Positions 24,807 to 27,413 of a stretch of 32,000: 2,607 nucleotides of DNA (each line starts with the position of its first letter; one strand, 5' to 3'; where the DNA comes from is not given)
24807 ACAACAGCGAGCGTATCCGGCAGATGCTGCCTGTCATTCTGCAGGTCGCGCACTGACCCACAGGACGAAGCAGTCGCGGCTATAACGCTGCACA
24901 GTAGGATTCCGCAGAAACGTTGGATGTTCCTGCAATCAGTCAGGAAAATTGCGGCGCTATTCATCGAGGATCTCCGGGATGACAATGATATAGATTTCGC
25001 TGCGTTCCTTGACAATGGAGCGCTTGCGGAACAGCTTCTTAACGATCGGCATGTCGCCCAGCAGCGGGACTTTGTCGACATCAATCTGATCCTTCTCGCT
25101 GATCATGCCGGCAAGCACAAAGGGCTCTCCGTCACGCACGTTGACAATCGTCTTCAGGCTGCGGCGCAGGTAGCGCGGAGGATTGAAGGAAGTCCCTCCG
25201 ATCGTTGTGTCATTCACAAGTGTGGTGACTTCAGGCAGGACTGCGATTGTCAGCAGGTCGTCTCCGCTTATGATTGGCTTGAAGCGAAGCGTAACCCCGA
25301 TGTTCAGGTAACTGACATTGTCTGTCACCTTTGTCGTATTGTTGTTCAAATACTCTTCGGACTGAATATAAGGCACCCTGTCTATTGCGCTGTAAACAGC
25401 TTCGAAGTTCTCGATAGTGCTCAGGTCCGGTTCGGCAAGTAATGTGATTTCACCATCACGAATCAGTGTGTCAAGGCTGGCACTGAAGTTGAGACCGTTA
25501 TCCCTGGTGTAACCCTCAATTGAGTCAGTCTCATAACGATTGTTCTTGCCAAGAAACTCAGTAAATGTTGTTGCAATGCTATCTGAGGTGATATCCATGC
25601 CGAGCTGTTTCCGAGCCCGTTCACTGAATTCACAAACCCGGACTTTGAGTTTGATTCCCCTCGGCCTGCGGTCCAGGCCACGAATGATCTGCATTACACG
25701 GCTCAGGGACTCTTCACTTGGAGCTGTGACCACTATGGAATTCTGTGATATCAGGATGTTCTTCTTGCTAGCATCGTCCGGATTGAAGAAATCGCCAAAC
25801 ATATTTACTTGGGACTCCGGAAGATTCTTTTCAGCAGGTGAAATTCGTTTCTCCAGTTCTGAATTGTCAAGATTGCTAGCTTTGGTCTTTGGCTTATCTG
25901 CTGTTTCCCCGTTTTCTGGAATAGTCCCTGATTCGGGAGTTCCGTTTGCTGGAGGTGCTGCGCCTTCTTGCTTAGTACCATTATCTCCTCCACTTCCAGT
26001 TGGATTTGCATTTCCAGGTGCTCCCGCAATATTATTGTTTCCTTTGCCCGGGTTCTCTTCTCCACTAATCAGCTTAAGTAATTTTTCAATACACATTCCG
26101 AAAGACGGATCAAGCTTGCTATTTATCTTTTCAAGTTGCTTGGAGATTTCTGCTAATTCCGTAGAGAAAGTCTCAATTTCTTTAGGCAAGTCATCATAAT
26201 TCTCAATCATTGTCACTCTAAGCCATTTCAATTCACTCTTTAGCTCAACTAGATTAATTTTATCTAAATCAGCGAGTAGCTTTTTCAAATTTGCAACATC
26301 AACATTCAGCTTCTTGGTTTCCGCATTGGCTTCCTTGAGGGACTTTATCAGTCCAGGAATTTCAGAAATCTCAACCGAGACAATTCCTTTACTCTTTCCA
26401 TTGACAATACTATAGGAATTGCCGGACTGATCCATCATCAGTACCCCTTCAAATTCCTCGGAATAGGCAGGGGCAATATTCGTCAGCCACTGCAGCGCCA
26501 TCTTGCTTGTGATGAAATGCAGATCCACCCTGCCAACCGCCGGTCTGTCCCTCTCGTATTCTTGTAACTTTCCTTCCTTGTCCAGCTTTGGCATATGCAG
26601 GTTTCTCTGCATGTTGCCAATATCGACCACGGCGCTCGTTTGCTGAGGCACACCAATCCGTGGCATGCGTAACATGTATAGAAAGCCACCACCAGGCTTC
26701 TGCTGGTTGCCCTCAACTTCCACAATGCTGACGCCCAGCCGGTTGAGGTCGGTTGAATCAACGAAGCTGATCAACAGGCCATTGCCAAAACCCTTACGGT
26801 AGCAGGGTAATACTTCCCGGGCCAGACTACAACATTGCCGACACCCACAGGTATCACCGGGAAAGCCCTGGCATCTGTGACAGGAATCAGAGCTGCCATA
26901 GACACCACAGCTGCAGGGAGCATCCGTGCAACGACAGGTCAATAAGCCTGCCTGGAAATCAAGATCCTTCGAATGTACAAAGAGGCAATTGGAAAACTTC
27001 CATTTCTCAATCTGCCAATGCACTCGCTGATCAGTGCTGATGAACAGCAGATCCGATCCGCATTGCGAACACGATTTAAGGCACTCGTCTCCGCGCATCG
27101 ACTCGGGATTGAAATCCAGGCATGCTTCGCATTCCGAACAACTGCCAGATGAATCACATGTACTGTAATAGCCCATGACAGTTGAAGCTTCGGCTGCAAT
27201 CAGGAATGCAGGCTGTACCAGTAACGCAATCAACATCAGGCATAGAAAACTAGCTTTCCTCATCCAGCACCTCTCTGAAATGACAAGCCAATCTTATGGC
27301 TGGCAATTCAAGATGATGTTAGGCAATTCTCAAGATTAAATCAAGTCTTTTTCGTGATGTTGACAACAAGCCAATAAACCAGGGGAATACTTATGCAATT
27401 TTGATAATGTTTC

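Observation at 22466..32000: Seven co-directional accessory genes linking a TPR / unknown / S8-like module, a two-component system and an orphan secretin with a PKD lipoprotein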

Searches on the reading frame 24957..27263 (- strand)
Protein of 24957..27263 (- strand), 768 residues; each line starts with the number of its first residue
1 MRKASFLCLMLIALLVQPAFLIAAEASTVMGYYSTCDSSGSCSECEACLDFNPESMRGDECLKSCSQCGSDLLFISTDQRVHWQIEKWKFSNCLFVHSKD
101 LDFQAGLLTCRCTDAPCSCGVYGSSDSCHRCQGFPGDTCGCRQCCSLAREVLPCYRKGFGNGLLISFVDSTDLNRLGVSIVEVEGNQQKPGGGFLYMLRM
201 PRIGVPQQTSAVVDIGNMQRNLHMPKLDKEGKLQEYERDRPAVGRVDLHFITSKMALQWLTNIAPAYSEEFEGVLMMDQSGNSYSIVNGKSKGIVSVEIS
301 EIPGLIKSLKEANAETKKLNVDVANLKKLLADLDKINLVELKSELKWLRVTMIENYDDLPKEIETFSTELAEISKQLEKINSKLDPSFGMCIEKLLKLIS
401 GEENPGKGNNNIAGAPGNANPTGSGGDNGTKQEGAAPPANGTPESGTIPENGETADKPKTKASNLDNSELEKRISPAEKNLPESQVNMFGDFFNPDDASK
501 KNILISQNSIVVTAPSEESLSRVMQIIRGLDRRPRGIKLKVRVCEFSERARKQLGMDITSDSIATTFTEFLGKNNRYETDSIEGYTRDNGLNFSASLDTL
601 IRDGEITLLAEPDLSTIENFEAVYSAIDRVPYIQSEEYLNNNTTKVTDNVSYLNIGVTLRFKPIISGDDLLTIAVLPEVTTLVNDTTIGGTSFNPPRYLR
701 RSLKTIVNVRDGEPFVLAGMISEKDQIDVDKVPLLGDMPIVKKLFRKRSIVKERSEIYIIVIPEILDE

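Call 3: search_protein_families(library=pfam, proteins=[window:24957-27263:-], max_evalue=0.01)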
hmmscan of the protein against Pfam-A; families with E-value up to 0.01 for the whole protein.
window:24957-27263:- (768 aa): 1 family
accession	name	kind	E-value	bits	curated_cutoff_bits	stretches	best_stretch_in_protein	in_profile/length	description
PF00263.26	Secretin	-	9.7e-35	120.1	27.5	1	600-766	2-168/169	Bacterial type II and III secretion system protein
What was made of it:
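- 24957..27263 (-): Atypical secretin of 768 aa. Its parts are a signal peptide, a domain with many conserved Cys, a conserved region, a helical (coiled-coil-like) stretch, a low-complexity linker, and an N3-like domain plus secretin core. Pfam Secretin matches residues 600-766 only (call 3).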

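Call 8: find_encoding_contigs(protein=window:24957-27263:-, flank=10000, max_places=6)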
Protein window:24957-27263:- (768 aa): 3 contigs read that carry it; 2 places shown.
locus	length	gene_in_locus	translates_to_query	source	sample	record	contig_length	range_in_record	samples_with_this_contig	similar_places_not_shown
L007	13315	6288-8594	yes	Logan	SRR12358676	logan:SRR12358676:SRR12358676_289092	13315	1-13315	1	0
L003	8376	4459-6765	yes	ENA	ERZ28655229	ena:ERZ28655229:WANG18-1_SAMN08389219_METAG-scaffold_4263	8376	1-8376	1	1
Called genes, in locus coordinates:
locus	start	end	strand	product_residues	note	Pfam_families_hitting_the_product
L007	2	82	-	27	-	?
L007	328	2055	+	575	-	PF13424:TPR_12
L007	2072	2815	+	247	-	-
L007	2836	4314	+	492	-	PF00082:Peptidase_S8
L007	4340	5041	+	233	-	PF00072:Response_reg, PF00486:Trans_reg_C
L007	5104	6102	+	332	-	PF00512:HisKA, PF02518:HATPase_c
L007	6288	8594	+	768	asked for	PF00263:Secretin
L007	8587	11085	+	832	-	PF00801:PKD (faint), PF18911:PKD_4 (faint)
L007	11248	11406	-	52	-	-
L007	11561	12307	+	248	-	-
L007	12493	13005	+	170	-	-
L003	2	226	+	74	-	?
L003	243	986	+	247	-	-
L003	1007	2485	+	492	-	PF00082:Peptidase_S8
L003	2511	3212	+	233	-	PF00072:Response_reg, PF00486:Trans_reg_C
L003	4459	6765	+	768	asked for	PF00263:Secretin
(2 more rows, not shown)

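Call 9: search_protein_families(library=ncbifam, proteins=[L007:328-2055:+, L007:2072-2815:+, L007:2836-4314:+, L007:4340-5041:+, L007:5104-6102:+, L007:6288-8594:+, L007:8587-11085:+, L007:11561-12307:+, L007:12493-13005:+], max_evalue=0.01)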
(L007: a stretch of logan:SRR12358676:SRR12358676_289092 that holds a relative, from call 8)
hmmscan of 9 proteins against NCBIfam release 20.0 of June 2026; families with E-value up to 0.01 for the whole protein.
L007:328-2055:+ (575 aa): 3 families
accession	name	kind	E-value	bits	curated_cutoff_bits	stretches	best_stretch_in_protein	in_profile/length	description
NF041717.1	HaaA_phane_TPR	equivalog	1.4e-09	36.7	1125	1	283-398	765-880/882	cyclophane-containing RiPP biosynthesis TPR protein HaaT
NF053617.1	SARPRegAfsRStmc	equivalog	5.6e-07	27.9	1430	1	227-382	733-888/986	SARP-family global regulator AfsR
TIGR02795.1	tol_pal_ybgF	equivalog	0.0043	17.6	90.1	0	346-415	35-101/119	tol-pal system protein YbgF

L007:2072-2815:+ (247 aa): 0 families

L007:2836-4314:+ (492 aa): 4 families
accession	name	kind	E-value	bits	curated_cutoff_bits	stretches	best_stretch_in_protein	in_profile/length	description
TIGR03921.1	T7SS_mycosin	equivalog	2.4e-20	73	278.75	1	248-449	48-240/353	type VII secretion-associated serine protease mycosin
TIGR03895.1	protease_PatA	subfamily_domain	4.9e-11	42.1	421.05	1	324-450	55-174/606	PatA/PatG family cyanobactin maturation protease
NF042956.1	IteS_antiphage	equivalog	9e-07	27.5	900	1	241-311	282-349/747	S8 family anti-phage peptidase IteS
NF033595.1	denti_PrtP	equivalog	1.1e-06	27.6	300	1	364-450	370-454/606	dentilisin complex serine proteinase subunit PrtP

L007:4340-5041:+ (233 aa): 96 families (the best 25 are shown)
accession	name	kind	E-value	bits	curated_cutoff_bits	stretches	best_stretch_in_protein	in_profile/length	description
TIGR02154.1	PhoB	equivalog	3.3e-65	219.6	296.2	1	6-227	4-226/226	phosphate regulon transcriptional regulator PhoB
NF053854.1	RespRegPhoBBctds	equivalog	2.7e-56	190.4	270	1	7-226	1-224/225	two-component system response regulator PhoB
NF007982.1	PRK10710.1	equivalog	1.1e-53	182.3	380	1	6-228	9-229/235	envelope stress response regulator BaeR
NF040689.1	MtrAB_MtrA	equivalog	1.8e-53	181.1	300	1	7-225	1-217/219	MtrAB system response regulator MtrA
NF041733.1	resp_reg_CseB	equivalog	3.8e-52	176.9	350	1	6-226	2-226/228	two-component system response regulator CseB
NF008296.0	PRK11083.1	equivalog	2.3e-49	167.9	273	1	5-226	4-225/228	two-component system response regulator CreB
NF040534.1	resp_reg_YycF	equivalog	3.1e-49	167.3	340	1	7-225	3-226/231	response regulator YycF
NF007546.0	PRK10161.1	equivalog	3.3e-47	161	471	1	7-227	5-226/229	phosphate response regulator transcription factor PhoB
NF045944.1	ResRegRpaBCyano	equivalog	4.2e-47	160.4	330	1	9-226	2-227/229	response regulator transcription factor RpaB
NF007005.1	PRK09468.1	equivalog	6.8e-46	156.6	331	1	6-226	5-231/237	osmolarity response regulator transcription factor OmpR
NF033120.0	vanR_FM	exception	1.9e-43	148.7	460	1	6-228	5-231/231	vancomycin resistance response regulator transcription factor, VanR-F/VanR-M family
NF041209.1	resp_regPieR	equivalog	2.6e-43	148.3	450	1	8-228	4-229/231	two component system response regulator PieR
NF033117.2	vanR_ACDEGLN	exception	7.7e-43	146.7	350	1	7-226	1-225/226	VanR-ABDEGLN family response regulator transcription factor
TIGR01387.1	cztR_silR_copR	subfamily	2.8e-42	144.8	279.2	1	7-225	1-217/218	heavy metal response regulator transcription factor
NF008199.0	PRK10955.1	equivalog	2.3e-40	138.9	341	1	7-212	4-211/232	envelope stress response regulator transcription factor CpxR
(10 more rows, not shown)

L007:5104-6102:+ (332 aa): 91 families (the best 25 are shown)
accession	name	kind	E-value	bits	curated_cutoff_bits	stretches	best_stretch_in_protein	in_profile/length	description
NF046044.1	PnpS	equivalog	2.1e-57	194.9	400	1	91-330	152-390/390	two-component system histidine kinase PnpS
TIGR02966.1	phoR_proteo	equivalog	4.2e-49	167.4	334.2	1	89-328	94-332/333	phosphate regulon sensor histidine kinase PhoR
NF033092.0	HK_WalK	equivalog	1e-47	163.1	725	1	91-330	354-593/594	cell wall metabolism sensor histidine kinase WalK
NF041735.1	hist_kin_RppB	equivalog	3.6e-47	161.1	400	1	111-330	218-438/438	two-component system sensor histidine kinase RppB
NF008312.0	PRK11100.1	equivalog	1.4e-37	129.6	356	1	112-327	259-470/477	two-component system sensor histidine kinase CreC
NF047874.1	MASE3_PAS_HK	subfamily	1e-35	123.7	560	1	113-331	402-625/655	MASE3 domain-containing sensor histidine kinase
NF045911.1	TCSHisKinNblS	equivalog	3.1e-35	121.6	1000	1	107-330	386-619/621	two-component system sensor histidine kinase NblS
NF006800.0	PRK09303.1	equivalog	4.2e-34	118.1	342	1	87-330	129-376/383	histidine kinase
NF008468.0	PRK11360.1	equivalog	5.3e-34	117.6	646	1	111-331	398-608/616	two-component system sensor histidine kinase AtoS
NF033093.1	HK_VicK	exception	6.1e-34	117.4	680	1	89-330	189-434/448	cell wall metabolism sensor histidine kinase VicK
TIGR01386.1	cztS_silS_copS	subfamily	1.5e-32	113.2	292.55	1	114-330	246-457/457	heavy metal sensor histidine kinase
NF007688.0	PRK10364.1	equivalog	1.1e-31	110.1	479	1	112-331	243-451/460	two-component system sensor histidine kinase ZraS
NF045595.1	HK_scytonemin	equivalog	6.7e-31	107.4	865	1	106-331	412-635/637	scytonemin biosynthesis sensor histidine kinase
NF012163.2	BaeS_SmeS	equivalog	2.3e-30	105.9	500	1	105-330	236-457/457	sensor histidine kinase efflux regulator BaeS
NF007898.0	PRK10604.1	equivalog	7.8e-30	104.4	478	1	111-331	214-423/433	two-component system sensor histidine kinase RstB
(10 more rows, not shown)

L007:6288-8594:+ (768 aa): 9 families
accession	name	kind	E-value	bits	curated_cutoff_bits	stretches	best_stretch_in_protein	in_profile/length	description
TIGR02517.1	type_II_gspD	equivalog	4.5e-34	117.9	351.35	1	442-767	301-591/600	type II secretion system secretin GspD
TIGR02519.1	pilus_MshL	equivalog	2.3e-24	85.9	250.2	1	568-766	81-290/290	pilus (MSHA type) biogenesis protein MshL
TIGR02515.1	IV_pilus_PilQ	subfamily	1.4e-21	77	284.35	1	589-766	257-427/428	type IV pilus secretin PilQ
TIGR02516.1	type_III_yscC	equivalog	4.3e-21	75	238.45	1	506-767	206-462/463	type III secretion system outer membrane ring subunit SctC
NF042912.1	Amuc_1098_fam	equivalog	4.8e-13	48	750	1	692-767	722-797/805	Amuc_1098 family type IV pilus outer membrane protein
NF011873.0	PRK15346.1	equivalog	1.5e-11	43.7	524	1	507-749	244-477/499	EscC/YscC/HrcC family type III secretion system outer membrane ring protein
NF010083.0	PRK13568.1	equivalog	3.5e-10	39.2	554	1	702-766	353-417/419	DNA uptake porin HofQ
NF007851.2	PRK10560.1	exception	9.1e-10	37.9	598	1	702-767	345-410/412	DNA uptake porin HofQ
NF045487.1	ASRP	equivalog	0.0082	14.8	300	0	306-398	399-490/593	archaea-specific SMC-related protein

L007:8587-11085:+ (832 aa): 0 families

L007:11561-12307:+ (248 aa): 0 families

L007:12493-13005:+ (170 aa): 0 families
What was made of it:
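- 24957..27263 (-): The GspD model matches 442-767, at 117.9 bits against a 351 cutoff (call 9).
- On Type IV pilus secretin PilQ / Tad RcpA / T3SS SctC: PilQ scores 77 against 284, MshL 86 against 250 and SctC 75 against 238 (call 9).
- On PhoR-PhoB phosphate regulon: PhoB scores 219.6 against 296.2, PhoR 167 against 334 and PnpS 195 against 400 (call 9).
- Closest known: OmpR/PhoB-type two-component regulons. Same: The best model hits are PhoB and PnpS/PhoR (call 9).
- Scores fall far below every equivalog cutoff (call 9). There are weak matches of the TPR protein to HaaT and of S8 to PatA/PatG, all far below cutoffs (call 9).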

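Call 10: search_protein_families(library=padloc, proteins=[L007:328-2055:+, L007:2072-2815:+, L007:2836-4314:+, L007:4340-5041:+, L007:5104-6102:+, L007:6288-8594:+, L007:8587-11085:+, L007:11561-12307:+, L007:12493-13005:+], max_evalue=0.01)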
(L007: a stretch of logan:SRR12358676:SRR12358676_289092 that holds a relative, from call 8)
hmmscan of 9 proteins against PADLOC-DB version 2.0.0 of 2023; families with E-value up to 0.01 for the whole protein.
L007:328-2055:+ (575 aa): 2 families
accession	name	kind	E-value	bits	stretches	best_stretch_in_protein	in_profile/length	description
PDLC01169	TPR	-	2.6e-07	28.3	1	356-422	115-181/252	TPR repeats containing protein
PDLC04781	PDC-M71B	-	0.00074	16.4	1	306-383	417-492/515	-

L007:2072-2815:+ (247 aa): 0 families

L007:2836-4314:+ (492 aa): 3 families
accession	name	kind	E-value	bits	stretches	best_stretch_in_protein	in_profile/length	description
PDLC03014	subtilase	-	2.7e-13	48.2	1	199-451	172-354/391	-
PDLC02197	IetS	-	8.9e-08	28.9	2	423-462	481-521/749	-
PDLC02199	IetS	-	0.00028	17.2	1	421-451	548-578/826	-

L007:4340-5041:+ (233 aa): 3 families
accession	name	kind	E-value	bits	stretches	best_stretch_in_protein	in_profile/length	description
PDLC04055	PD-T4-6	-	5.2e-07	26.8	1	4-124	365-485/496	-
PDLC00405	SduA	-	5.8e-06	24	1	7-65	9-67/323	DUF4263 domain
PDLC04725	PDC-M60B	-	0.0057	14.5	1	5-61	4-62/158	-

L007:5104-6102:+ (332 aa): 4 families
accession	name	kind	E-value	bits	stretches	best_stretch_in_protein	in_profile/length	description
PDLC04647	PDC-M43B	-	1.9e-11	41.6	1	225-317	227-319/347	-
PDLC04650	PDC-M43B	-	2.2e-07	28.4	1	229-318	230-321/344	-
PDLC04649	PDC-M43B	-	7.7e-06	23.1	1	218-312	221-315/345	-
PDLC04648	PDC-M43B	-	2.5e-05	21.5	1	228-319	234-326/361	-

L007:6288-8594:+ (768 aa): 0 families

L007:8587-11085:+ (832 aa): 0 families

L007:11561-12307:+ (248 aa): 0 families

L007:12493-13005:+ (170 aa): 0 families
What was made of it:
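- On Known anti-phage defence systems (PADLOC): X, the secretin and the PKD protein have none (call 10).
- There are no significant PADLOC system hits; only generic subtilase and TPR models match (call 10).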

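Call 13: find_homologous_proteins(query=window:24957-27263:-, max_evalue=0.00001)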
Query window:24957-27263:- (768 aa): 6 proteins with E <= 0.00001 among 8000 candidates.
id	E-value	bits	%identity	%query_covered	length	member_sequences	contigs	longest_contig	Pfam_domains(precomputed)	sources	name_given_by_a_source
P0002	0.0e+0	1323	100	79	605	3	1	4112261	PF00263.27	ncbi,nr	ncbi:MAG: type II and III secretion system protein [Planctomycetales bacterium]|nr:MAG: type II and 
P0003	0.0e+0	1218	90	80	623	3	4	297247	PF00263.27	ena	-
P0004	7.5e-260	883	69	78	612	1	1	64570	PF00263.27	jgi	jgi:type II secretory pathway component GspD/PulD (secretin)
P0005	1.2e-11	62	25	34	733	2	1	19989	PF21305.3,PF03958.23,PF00263.27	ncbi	-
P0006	5.2e-9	53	24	33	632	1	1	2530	PF03958.23,PF00263.27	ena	-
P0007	3.8e-6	44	25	34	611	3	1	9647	PF03958.23,PF00263.27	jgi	jgi:type III secretion protein C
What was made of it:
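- Tried and rejected: Only three close relatives and three distant ones were returned (call 13).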

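Call 15: find_encoding_contigs(protein=P0003, flank=10000, max_places=4)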
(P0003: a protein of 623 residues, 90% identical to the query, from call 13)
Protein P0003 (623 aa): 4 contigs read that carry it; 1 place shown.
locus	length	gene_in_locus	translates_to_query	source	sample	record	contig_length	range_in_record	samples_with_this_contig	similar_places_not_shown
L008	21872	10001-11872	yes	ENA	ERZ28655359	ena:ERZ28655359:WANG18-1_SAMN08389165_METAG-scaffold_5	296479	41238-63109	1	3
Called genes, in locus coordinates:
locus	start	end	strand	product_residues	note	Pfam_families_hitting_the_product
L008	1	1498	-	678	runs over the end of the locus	PF00041:fn3 (weak), PF16656:Pur_ac_phosph_N (faint), PF24489:Ig_J_second (faint)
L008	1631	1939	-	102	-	PF00173:Cyt-b5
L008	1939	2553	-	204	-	PF21926:FeeM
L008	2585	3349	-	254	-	PF14518:Haem_oxygenas_2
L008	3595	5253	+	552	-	PF00515:TPR_1 (faint), PF13181:TPR_8 (faint), PF13424:TPR_12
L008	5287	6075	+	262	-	-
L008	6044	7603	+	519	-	PF00082:Peptidase_S8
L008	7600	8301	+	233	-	PF00072:Response_reg, PF00486:Trans_reg_C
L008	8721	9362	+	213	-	PF00512:HisKA, PF02518:HATPase_c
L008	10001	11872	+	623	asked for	PF00263:Secretin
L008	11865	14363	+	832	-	PF00801:PKD (faint), PF18911:PKD_4 (faint)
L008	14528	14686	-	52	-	-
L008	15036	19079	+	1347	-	PF00082:Peptidase_S8 (weak)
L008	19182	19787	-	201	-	-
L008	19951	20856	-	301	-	PF02775:TPP_enzyme_C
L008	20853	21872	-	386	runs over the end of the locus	PF01855:POR_N, PF17147:PFOR_II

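Call 16: find_encoding_contigs(protein=P0004, flank=10000, max_places=4)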
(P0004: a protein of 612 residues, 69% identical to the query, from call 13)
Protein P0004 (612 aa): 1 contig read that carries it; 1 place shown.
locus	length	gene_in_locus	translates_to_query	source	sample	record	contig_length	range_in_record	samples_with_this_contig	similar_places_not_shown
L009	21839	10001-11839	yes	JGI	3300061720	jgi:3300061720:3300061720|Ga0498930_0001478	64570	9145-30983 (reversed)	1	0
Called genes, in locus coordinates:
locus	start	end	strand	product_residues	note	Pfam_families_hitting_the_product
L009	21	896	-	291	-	PF02629:CoA_binding, PF00549:Ligase_CoA, PF13607:Succ_CoA_lig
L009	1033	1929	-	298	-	PF05368:NmrA, PF13460:NAD_binding_10 (weak)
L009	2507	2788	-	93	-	-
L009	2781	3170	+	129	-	PF00005:ABC_tran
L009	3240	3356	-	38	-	-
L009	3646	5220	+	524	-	PF13428:TPR_14 (faint), PF13424:TPR_12, PF00515:TPR_1 (faint), PF07719:TPR_2 (faint), PF13181:TPR_8 (faint), PF13424:TPR_12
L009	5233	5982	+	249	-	-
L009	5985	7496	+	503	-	PF00082:Peptidase_S8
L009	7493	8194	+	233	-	PF00072:Response_reg, PF00486:Trans_reg_C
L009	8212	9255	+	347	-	PF00512:HisKA, PF02518:HATPase_c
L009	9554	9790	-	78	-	-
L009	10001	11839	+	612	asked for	PF00263:Secretin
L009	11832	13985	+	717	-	PF00801:PKD (faint), PF18911:PKD_4 (faint)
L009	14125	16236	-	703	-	-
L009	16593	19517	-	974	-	-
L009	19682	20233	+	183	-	-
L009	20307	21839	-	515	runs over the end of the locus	-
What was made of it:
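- The neighbouring operon is absent in L009 (call 16).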

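Call 17: find_encoding_contigs(protein=P0002, flank=10000, max_places=4)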
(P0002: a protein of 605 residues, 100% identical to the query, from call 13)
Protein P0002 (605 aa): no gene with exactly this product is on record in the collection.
